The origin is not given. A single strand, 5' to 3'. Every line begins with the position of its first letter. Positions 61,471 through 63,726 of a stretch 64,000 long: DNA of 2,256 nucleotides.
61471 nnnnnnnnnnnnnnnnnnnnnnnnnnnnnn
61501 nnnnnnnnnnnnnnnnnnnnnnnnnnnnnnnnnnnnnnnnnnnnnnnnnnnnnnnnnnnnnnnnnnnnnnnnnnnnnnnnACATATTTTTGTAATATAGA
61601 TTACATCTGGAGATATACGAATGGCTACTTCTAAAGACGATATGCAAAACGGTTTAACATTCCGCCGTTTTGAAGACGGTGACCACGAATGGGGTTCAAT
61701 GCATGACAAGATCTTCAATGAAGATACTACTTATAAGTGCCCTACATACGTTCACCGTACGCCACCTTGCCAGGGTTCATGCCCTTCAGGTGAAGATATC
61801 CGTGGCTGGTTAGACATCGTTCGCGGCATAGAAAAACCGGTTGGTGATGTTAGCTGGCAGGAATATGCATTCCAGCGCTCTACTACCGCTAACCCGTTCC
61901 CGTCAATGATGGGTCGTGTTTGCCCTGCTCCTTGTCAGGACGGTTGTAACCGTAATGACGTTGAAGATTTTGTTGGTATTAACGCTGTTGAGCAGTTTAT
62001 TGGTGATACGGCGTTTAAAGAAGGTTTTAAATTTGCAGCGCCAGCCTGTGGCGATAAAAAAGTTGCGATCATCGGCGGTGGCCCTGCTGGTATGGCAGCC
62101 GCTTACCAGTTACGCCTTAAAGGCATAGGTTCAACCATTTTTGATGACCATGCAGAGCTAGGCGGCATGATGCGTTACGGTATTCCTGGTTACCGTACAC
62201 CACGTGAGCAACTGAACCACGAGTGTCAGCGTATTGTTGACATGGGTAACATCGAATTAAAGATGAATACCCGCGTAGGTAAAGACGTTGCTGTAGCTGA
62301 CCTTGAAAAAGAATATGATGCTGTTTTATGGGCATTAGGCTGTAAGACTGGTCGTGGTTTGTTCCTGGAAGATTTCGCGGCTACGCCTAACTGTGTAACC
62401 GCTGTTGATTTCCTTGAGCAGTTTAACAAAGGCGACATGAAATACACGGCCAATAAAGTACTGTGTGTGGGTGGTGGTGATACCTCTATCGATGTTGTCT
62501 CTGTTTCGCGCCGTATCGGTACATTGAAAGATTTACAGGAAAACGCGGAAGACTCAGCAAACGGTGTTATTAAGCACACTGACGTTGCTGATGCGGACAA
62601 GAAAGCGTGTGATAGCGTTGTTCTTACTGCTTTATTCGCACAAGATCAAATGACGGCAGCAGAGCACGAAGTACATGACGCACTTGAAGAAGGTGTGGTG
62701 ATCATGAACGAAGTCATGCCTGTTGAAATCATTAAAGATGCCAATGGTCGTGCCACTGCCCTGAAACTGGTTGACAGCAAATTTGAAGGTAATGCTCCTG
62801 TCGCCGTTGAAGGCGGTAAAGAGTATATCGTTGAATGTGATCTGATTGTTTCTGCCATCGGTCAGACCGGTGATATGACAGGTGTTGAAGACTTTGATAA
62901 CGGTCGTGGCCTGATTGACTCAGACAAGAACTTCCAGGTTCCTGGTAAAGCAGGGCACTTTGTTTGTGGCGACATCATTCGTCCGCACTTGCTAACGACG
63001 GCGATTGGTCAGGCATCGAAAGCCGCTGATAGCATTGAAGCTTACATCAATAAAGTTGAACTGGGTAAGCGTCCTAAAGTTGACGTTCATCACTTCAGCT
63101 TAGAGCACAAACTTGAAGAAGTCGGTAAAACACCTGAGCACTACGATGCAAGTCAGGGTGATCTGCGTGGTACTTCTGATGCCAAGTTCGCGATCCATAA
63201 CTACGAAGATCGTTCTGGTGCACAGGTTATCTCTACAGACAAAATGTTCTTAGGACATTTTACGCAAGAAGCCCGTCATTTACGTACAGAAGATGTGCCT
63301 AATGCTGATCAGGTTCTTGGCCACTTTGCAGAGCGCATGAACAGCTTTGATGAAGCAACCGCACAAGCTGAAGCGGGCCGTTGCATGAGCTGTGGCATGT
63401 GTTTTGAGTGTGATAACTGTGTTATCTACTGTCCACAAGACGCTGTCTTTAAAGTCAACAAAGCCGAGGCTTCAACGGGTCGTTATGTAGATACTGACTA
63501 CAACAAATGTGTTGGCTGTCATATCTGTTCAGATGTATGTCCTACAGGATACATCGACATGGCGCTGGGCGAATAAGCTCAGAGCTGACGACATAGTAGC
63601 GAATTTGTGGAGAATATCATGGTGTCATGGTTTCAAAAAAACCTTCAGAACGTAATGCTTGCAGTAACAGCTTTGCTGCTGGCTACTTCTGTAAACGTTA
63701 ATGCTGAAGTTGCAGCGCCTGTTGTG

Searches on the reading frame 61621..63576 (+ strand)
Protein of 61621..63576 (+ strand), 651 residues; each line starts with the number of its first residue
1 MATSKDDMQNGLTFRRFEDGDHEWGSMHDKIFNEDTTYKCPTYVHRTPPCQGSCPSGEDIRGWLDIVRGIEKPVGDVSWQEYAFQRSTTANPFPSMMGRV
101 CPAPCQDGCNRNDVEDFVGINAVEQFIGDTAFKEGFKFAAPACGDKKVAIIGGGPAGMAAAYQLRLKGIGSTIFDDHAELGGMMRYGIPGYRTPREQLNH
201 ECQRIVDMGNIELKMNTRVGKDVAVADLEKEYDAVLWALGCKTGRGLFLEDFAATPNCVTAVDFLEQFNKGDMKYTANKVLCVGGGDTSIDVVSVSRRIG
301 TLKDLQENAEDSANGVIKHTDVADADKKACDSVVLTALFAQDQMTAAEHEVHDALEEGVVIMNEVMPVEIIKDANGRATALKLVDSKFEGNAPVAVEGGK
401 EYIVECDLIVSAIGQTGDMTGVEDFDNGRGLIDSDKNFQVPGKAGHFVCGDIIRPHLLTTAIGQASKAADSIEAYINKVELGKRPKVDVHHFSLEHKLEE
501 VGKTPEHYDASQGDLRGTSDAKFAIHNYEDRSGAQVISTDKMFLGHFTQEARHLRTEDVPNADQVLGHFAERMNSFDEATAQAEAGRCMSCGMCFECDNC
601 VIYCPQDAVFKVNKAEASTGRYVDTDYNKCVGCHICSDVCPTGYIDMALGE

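Call 14: find_encoding_contigs(protein=window:61621-63576:+, flank=10000, max_places=3)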
Protein window:61621-63576:+ (651 aa): 1 contig read that carries it; 1 place shown.
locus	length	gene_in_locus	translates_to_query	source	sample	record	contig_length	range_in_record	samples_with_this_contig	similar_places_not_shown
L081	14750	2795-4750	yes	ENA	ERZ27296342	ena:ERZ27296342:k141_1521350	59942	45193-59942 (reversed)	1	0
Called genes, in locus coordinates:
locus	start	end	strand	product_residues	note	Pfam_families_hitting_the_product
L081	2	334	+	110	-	?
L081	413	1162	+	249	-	PF02665:Nitrate_red_gam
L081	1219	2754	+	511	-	PF13187:Fer4_9 (faint), PF13237:Fer4_10 (faint), PF13183:Fer4_8, PF13534:Fer4_17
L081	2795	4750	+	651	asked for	PF14691:Fer4_20, PF07992:Pyr_redox_2, PF13450:NAD_binding_8 (weak), PF12838:Fer4_7 (weak), PF14697:Fer4_21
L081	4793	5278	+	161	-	-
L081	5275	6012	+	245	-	PF12838:Fer4_7 (faint), PF13187:Fer4_9 (faint), PF12797:Fer4_2 (faint), PF13247:Fer4_11, PF00037:Fer4 (weak), PF12837:Fer4_6 (weak), PF13237:Fer4_10 (weak)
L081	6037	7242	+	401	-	PF03916:NrfD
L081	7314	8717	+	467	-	PF01656:CbiA, PF13500:AAA_26, PF07685:GATase_3, PF01174:SNO (weak)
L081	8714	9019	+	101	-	PF01521:Fe-S_biosyn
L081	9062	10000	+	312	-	PF02668:TauD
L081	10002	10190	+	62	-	-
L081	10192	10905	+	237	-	PF09559:Cas6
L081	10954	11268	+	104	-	PF04358:DsrC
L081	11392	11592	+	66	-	-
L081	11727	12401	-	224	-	PF13640:2OG-FeII_Oxy_3, PF18331:PKHD_C (faint)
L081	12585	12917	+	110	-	-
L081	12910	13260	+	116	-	-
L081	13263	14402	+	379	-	PF26049:RLMG_N, PF08241:Methyltransf_11 (faint), PF08242:Methyltransf_12 (faint), PF05175:MTS, PF13847:Methyltransf_31 (weak), PF13649:Methyltransf_25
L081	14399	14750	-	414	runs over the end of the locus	-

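Call 30: find_related_loci(query=A3, collection=metagenome_contigs, flank=10000)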
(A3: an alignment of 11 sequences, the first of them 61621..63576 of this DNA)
Query A3 (651 aa) in metagenome_contigs; peptide patterns used: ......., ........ (x = any residue, [..] = any of these).
599 stretches matched a pattern (row limit reached: there are more); 587 encode a relative of the query (tblastn E <= 1e-3); the best 80 are kept; 80 distinct loci.
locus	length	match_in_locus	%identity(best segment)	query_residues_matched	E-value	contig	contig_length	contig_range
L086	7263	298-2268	75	1-651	0e+0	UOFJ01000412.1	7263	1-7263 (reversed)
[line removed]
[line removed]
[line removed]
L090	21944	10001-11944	71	1-651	0e+0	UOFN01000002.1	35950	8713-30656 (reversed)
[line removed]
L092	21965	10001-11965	70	1-650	0e+0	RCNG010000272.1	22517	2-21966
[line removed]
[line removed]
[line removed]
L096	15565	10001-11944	67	1-650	0e+0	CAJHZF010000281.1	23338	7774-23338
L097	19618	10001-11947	67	1-651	0e+0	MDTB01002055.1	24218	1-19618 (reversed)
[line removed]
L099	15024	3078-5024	67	1-650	0e+0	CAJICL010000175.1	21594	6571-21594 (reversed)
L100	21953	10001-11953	64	1-651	0e+0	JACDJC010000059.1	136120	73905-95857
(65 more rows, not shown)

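Call 53: search_protein_families(library=pfam, proteins=[L081:9062-10000:+, L081:10002-10190:+, L081:10192-10905:+, L081:10954-11268:+, L081:11392-11592:+, L081:4793-5278:+], max_evalue=0.01)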
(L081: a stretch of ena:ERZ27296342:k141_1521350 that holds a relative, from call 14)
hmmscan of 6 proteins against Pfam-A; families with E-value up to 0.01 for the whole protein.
L081:9062-10000:+ (312 aa): 1 family
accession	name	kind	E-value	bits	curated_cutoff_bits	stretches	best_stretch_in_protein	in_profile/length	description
PF02668.22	TauD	-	2.8e-20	73.7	27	1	42-293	14-266/267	Taurine catabolism dioxygenase TauD, TfdA family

L081:10002-10190:+ (62 aa): 0 families

L081:10192-10905:+ (237 aa): 1 family
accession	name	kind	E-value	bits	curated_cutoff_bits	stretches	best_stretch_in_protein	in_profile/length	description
PF09559.15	Cas6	-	1.6e-55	188.5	26.7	1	19-219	1-190/191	Cas6 Crispr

L081:10954-11268:+ (104 aa): 1 family
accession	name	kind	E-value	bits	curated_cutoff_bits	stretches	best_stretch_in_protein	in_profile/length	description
PF04358.19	DsrC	-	4.4e-27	95.1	24.9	1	2-97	6-102/107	DsrC like protein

L081:11392-11592:+ (66 aa): 0 families

L081:4793-5278:+ (161 aa): 0 families

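Call 75: search_protein_families(library=ncbifam, proteins=[L081:9062-10000:+, L081:10002-10190:+, L081:10192-10905:+, L081:10954-11268:+, L081:11392-11592:+], max_evalue=0.001)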
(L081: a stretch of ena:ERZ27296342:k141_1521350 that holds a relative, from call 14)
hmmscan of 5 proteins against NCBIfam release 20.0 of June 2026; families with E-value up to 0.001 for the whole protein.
L081:9062-10000:+ (312 aa): 3 families
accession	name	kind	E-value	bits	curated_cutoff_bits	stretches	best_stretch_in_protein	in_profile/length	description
NF049936.1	TriMthamethphnDioxTmpA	equivalog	2.2e-13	49.8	400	1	121-288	178-342/366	2-trimethylaminoethylphosphonate dioxygenase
TIGR02409.1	carnitine_bodg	equivalog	3.1e-12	46.2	414.75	1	121-290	180-347/366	gamma-butyrobetaine dioxygenase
TIGR02410.1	carnitine_TMLD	equivalog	2.9e-10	40.2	268.3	1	122-281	173-338/362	trimethyllysine dioxygenase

L081:10002-10190:+ (62 aa): 0 families

L081:10192-10905:+ (237 aa): 1 family
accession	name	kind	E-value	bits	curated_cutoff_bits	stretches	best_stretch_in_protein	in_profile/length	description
TIGR02807.1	cas6_cmx6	equivalog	1.1e-35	123.4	98.85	1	18-217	3-197/197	type I-MYXAN CRISPR-associated protein Cas6/Cmx6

L081:10954-11268:+ (104 aa): 2 families
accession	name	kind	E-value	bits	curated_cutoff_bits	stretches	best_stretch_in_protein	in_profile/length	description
TIGR03342.1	dsrC_tusE_dsvC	subfamily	7.4e-25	87.4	53.5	1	3-99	8-105/108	TusE/DsrC/DsvC family sulfur relay protein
NF008562.0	PRK11508.1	equivalog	5.7e-21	74.7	191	1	3-98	9-105/109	sulfurtransferase TusE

L081:11392-11592:+ (66 aa): 0 families
